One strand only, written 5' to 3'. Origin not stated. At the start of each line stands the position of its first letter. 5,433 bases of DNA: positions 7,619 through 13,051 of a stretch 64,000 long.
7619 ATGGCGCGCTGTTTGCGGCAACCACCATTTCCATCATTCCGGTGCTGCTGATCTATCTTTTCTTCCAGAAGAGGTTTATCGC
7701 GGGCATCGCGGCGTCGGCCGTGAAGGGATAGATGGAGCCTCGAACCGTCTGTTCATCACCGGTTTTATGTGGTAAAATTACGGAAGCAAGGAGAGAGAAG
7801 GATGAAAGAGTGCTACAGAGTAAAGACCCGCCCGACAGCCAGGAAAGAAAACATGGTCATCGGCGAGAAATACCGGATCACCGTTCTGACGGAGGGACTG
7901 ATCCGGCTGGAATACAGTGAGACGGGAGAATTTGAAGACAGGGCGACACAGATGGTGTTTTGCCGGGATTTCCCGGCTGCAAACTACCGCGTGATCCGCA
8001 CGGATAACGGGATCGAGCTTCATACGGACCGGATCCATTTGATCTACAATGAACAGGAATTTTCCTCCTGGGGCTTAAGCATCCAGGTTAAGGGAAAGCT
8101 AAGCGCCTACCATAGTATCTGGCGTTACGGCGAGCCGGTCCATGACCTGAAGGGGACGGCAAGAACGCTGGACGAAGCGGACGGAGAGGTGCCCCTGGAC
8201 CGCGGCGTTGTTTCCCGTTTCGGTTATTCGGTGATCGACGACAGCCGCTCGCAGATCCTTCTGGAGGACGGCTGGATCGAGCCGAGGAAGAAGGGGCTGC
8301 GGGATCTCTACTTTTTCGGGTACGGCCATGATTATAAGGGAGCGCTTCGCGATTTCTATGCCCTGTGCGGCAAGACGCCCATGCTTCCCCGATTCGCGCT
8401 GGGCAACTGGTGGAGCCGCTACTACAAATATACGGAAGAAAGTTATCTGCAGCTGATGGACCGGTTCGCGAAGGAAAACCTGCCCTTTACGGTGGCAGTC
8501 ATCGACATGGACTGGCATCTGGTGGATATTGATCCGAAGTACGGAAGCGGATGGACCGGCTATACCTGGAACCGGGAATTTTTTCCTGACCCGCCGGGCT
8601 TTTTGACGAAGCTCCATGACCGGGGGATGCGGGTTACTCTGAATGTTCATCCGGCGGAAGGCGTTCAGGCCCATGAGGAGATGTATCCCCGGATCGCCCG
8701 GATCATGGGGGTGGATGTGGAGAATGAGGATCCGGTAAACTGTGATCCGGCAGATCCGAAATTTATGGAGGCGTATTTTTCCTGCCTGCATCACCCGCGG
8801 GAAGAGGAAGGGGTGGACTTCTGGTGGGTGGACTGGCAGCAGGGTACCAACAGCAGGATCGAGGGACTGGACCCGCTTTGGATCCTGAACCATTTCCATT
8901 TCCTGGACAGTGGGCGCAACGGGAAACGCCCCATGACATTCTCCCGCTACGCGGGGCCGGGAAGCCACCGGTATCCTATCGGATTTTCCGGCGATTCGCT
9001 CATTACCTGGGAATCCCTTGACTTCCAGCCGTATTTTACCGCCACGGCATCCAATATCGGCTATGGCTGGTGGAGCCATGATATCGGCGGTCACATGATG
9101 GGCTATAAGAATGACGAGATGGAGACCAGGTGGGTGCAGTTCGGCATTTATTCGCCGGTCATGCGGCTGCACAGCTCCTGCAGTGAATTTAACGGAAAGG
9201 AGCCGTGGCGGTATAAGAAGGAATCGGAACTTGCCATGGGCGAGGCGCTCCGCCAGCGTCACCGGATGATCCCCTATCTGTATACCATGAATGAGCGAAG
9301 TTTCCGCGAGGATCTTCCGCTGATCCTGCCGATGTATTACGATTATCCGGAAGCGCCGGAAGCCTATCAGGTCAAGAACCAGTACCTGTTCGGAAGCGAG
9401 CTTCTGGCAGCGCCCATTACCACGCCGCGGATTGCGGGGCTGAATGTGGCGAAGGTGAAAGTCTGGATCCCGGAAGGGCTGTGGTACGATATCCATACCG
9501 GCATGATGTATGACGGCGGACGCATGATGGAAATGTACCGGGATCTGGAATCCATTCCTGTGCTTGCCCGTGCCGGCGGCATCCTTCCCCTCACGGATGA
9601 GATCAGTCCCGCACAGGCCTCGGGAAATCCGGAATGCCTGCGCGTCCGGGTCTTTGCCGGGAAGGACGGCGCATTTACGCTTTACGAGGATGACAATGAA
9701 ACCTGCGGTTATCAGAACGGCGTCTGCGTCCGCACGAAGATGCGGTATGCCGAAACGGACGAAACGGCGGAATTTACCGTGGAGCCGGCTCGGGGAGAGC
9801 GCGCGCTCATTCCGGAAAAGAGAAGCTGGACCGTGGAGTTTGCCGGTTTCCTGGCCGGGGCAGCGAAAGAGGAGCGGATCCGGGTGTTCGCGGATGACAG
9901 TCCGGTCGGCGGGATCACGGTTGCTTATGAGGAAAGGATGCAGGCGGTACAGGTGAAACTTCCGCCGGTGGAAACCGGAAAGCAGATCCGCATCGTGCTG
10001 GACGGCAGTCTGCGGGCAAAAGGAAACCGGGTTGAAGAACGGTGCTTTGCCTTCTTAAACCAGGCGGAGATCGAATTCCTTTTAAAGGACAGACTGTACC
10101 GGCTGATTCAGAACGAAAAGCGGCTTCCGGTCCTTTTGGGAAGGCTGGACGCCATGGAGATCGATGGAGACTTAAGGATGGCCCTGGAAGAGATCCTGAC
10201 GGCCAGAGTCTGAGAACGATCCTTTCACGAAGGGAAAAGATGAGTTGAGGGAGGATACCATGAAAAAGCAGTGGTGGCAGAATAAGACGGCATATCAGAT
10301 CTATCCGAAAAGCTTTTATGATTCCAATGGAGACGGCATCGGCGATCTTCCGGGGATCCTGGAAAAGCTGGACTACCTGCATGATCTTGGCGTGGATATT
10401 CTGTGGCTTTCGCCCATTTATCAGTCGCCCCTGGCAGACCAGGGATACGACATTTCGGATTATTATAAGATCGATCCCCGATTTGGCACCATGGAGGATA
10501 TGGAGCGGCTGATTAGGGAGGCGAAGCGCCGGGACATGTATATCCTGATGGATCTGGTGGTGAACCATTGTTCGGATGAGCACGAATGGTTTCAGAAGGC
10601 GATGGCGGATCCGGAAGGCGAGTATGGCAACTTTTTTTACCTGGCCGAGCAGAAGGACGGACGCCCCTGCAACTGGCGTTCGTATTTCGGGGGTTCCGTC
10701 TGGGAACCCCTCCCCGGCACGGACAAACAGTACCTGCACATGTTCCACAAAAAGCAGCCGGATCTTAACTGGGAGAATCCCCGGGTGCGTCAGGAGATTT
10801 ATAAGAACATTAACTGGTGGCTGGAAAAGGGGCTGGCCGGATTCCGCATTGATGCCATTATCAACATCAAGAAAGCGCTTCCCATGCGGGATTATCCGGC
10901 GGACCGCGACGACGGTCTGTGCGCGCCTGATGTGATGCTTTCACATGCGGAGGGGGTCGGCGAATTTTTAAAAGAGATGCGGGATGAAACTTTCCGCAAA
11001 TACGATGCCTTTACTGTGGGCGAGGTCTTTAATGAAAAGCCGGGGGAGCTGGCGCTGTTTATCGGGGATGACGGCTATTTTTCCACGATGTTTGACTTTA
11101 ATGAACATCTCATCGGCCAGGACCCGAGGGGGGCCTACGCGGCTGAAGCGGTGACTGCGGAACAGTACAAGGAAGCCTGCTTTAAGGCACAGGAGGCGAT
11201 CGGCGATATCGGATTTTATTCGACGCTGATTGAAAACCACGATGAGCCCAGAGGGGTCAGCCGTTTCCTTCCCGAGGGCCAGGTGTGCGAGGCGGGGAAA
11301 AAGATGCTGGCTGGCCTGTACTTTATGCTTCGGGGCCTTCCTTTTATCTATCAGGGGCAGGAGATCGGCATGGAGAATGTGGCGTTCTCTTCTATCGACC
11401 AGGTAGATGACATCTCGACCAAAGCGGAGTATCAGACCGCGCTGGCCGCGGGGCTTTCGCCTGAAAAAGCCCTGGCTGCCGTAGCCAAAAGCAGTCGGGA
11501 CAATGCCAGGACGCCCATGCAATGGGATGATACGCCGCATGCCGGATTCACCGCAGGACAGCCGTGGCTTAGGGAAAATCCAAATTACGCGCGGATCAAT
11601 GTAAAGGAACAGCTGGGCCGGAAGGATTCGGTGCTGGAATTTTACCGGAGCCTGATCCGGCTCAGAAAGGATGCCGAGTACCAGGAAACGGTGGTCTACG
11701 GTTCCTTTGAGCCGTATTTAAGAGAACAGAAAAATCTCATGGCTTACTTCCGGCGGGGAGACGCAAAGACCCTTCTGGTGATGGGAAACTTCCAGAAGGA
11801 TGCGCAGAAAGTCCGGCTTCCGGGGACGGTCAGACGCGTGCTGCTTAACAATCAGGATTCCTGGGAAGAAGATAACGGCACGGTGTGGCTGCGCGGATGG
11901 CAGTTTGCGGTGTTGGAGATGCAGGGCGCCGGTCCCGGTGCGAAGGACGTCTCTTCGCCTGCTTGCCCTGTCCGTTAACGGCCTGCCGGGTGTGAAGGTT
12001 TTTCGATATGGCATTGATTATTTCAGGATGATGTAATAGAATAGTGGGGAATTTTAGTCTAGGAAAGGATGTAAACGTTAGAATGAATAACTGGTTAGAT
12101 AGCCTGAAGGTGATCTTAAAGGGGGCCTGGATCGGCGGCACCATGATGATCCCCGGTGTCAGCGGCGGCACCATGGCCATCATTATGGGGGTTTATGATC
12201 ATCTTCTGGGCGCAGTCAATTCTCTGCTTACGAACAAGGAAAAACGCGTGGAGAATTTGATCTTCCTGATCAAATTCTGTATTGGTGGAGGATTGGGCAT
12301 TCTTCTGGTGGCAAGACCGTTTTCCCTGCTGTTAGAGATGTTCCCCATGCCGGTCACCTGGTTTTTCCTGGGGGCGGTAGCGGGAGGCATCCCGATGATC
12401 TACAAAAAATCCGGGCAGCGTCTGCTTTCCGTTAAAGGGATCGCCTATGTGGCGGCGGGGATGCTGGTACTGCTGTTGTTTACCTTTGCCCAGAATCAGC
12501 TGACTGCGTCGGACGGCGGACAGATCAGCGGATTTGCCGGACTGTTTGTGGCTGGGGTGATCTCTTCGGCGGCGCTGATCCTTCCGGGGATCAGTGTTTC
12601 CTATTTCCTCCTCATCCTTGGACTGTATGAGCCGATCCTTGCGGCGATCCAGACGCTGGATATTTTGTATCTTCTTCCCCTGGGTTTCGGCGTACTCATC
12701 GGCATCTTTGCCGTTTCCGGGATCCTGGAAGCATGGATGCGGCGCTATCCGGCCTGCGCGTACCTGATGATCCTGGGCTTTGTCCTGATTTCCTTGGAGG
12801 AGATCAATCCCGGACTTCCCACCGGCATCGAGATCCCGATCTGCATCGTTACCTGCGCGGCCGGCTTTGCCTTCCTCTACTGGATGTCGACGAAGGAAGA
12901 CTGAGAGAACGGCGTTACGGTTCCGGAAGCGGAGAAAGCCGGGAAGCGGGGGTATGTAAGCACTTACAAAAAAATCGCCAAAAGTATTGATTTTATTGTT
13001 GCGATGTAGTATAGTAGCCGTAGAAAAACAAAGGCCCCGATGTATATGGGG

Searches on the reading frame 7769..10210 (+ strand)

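Call 11: search_protein_families(library=pfam, proteins=[window:7769-10210:+], max_evalue=0.00001)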
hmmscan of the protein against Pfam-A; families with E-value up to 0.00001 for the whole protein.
window:7769-10210:+ (814 aa): 3 families
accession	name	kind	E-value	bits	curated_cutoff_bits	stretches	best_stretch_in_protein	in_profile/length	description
PF01055.32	Glyco_hydro_31_2nd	-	2.3e-58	198.5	23.5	1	203-507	1-328/328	Glycosyl hydrolases family 31 TIM-barrel domain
PF21365.3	Glyco_hydro_31_3rd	-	6.7e-22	78.2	24.4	1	516-606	2-87/87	Glycosyl hydrolase family 31 C-terminal domain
PF17137.9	DUF5110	-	3.6e-16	59.4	27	1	624-693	2-70/71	Domain of unknown function (DUF5110)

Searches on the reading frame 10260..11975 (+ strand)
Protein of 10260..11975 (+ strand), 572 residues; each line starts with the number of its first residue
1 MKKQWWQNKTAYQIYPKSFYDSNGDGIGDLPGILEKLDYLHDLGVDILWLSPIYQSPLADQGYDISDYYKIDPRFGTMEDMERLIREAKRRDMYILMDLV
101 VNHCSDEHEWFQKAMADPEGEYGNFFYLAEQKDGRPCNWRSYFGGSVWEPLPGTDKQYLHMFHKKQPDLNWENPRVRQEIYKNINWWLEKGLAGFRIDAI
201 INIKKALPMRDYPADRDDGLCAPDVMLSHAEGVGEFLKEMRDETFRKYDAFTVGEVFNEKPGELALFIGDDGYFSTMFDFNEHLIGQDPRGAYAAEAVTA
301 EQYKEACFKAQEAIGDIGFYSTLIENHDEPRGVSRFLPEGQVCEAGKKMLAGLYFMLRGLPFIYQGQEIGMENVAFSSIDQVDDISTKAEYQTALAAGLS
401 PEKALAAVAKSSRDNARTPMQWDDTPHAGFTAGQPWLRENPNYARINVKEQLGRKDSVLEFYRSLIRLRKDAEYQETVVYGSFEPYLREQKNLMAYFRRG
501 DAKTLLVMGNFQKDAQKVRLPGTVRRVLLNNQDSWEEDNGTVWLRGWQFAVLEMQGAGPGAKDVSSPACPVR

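Call 3: search_protein_families(library=pfam, proteins=[window:10260-11975:+], max_evalue=0.01)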
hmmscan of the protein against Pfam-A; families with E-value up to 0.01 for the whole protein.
window:10260-11975:+ (572 aa): 5 families
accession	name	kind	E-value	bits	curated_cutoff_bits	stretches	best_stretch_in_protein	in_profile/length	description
PF00128.31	Alpha-amylase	-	1.4e-132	443.5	22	1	13-472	1-440/446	Alpha amylase, catalytic domain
PF23915.1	SusG_C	-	6.6e-07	30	27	1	493-548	1-59/62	Alpha-amylase SusG C-terminal domain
PF11941.14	DUF3459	-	1e-06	29.4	22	1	461-551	1-89/90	Domain of unknown function (DUF3459)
PF14701.12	hDGE_amylase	-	0.00073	19.2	27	1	35-113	26-112/439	Glycogen debranching enzyme, glucanotransferase domain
PF16657.11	Malt_amylase_C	-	0.0019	18.7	27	1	481-547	1-71/75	Maltogenic Amylase, C-terminal domain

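Call 4: search_protein_families(library=ncbifam, proteins=[window:10260-11975:+], max_evalue=0.01)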
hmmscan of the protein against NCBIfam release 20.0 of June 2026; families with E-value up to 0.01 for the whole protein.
window:10260-11975:+ (572 aa): 36 families (the best 25 are shown)
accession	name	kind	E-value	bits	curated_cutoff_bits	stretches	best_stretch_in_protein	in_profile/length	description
TIGR02403.1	trehalose_treC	equivalog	8e-162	539.7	799.05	1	5-553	1-543/544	alpha,alpha-phosphotrehalase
NF008183.0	PRK10933.1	subfamily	1.2e-134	450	535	1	3-548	5-544/551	alpha,alpha-phosphotrehalase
NF051899.1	BetGalacBglAAgro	equivalog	2.7e-96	323.1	900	1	4-547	1-530/537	beta-galactosidase BglA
TIGR02456.1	treS_nterm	equivalog_domain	5.8e-82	275.9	678.35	2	4-329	1-308/539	maltose alpha-D-glucosyltransferase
NF041090.1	Cyc-maltodext_AglB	equivalog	2.6e-42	145.2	540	2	28-132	62-164/470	cyclomaltodextrinase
NF041321.1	Alpha-amyl_MalA_Halo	equivalog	3.6e-39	134.7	875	2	4-144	255-390/666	alpha-amylase MalA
NF008051.0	PRK10785.1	equivalog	1.5e-32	112.6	568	1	5-199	159-336/607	maltodextrin glucosidase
TIGR02401.1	trehalose_TreY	equivalog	6.5e-17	61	498.65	1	35-129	20-119/838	malto-oligosyltrehalose synthase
NF011083.0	PRK14510.1-2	equivalog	7e-17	60.2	1322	1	28-203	220-386/1186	bifunctional glycogen debranching protein GlgX/4-alpha-glucanotransferase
TIGR02402.1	trehalose_TreZ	equivalog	3e-15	55.5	538.8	1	28-105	109-187/545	malto-oligosyltrehalose trehalohydrolase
NF007051.0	PRK09505.1-1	equivalog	3.3e-14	51.8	864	1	28-104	236-326/686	alpha-amylase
NF006969.0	PRK09441.1-2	equivalog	1.3e-13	50.7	382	1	35-119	26-122/483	alpha-amylase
NF011084.0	PRK14511.1-1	equivalog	3.1e-13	49.3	1021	1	33-109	19-96/728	malto-oligosyltrehalose synthase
NF006970.0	PRK09441.1-3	equivalog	6.2e-13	48.2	516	1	33-329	60-323/466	alpha-amylase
NF007059.0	PRK09505.2-4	equivalog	6.3e-11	41.3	865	1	28-105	226-317/683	alpha-amylase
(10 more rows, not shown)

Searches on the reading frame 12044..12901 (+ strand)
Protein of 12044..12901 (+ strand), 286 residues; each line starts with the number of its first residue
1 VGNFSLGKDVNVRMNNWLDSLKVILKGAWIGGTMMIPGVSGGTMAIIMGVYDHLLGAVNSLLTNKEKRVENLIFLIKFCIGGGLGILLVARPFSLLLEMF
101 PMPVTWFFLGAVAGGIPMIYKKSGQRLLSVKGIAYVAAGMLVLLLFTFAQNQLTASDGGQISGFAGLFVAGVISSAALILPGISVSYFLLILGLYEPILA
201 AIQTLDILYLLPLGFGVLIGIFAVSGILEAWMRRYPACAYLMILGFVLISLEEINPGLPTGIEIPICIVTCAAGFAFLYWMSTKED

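Call 11: search_protein_families(library=pfam, proteins=[window:12044-12901:+], max_evalue=0.00001)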
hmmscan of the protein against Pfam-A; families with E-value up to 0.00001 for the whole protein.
window:12044-12901:+ (286 aa): 1 family
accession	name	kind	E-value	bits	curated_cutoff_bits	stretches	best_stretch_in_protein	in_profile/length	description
PF04018.18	VCA0040-like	-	5.8e-42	144.4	26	1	31-256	2-230/246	Undecaprenyl phosphate translocase-like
